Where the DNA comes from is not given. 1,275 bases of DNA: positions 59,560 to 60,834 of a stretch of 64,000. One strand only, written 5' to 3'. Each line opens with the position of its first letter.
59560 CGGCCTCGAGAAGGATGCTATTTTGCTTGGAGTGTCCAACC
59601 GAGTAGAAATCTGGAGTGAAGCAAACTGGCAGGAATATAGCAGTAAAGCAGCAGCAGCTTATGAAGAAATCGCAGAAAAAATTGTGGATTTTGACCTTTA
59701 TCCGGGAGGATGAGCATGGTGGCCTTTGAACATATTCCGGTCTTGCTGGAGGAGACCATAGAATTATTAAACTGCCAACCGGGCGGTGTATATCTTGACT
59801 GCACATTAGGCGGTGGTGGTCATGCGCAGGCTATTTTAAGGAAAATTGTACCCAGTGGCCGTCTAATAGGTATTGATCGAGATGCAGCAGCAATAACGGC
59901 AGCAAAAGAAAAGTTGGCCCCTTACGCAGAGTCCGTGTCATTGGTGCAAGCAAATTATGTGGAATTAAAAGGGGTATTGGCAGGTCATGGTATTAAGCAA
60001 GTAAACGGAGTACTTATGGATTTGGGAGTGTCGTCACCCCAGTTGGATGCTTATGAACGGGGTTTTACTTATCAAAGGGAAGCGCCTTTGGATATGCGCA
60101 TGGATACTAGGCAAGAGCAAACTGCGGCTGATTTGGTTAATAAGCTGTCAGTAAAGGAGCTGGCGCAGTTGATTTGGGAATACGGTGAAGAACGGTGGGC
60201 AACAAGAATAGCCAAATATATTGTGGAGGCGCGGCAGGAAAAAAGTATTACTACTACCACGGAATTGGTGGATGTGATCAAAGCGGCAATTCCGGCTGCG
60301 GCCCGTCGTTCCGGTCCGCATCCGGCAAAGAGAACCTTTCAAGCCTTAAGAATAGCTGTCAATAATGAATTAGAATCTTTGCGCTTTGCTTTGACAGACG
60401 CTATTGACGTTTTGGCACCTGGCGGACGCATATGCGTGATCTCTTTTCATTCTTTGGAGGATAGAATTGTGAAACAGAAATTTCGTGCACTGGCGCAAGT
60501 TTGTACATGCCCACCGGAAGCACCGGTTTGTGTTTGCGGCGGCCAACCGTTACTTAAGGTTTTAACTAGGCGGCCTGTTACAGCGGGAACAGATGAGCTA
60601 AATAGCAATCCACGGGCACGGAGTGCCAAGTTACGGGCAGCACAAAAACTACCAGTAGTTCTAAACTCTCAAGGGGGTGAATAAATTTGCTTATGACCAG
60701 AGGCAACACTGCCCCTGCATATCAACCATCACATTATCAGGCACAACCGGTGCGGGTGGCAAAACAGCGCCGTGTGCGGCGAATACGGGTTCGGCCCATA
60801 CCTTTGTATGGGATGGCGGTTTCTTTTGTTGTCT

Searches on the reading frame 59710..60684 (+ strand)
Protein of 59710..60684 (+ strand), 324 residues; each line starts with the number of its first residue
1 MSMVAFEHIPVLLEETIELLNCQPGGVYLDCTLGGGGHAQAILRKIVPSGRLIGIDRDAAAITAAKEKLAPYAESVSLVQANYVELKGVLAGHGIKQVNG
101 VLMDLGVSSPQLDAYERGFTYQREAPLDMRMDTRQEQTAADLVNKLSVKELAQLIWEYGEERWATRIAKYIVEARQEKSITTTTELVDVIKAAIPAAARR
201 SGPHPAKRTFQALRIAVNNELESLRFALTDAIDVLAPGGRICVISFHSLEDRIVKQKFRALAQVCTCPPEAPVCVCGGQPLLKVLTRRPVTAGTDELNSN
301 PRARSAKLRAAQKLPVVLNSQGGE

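Call 61: search_protein_families(library=pfam, proteins=[window:59710-60684:+], max_evalue=0.0001)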
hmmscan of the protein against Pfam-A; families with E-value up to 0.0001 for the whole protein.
window:59710-60684:+ (324 aa): 2 families
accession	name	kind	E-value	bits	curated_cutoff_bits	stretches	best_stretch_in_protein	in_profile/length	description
PF01795.25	Methyltransf_5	-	2.3e-124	415.3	27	1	6-313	2-308/309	MraW methylase family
PF13847.12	Methyltransf_31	-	8.6e-06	25.9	27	0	25-70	4-49/145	Methyltransferase domain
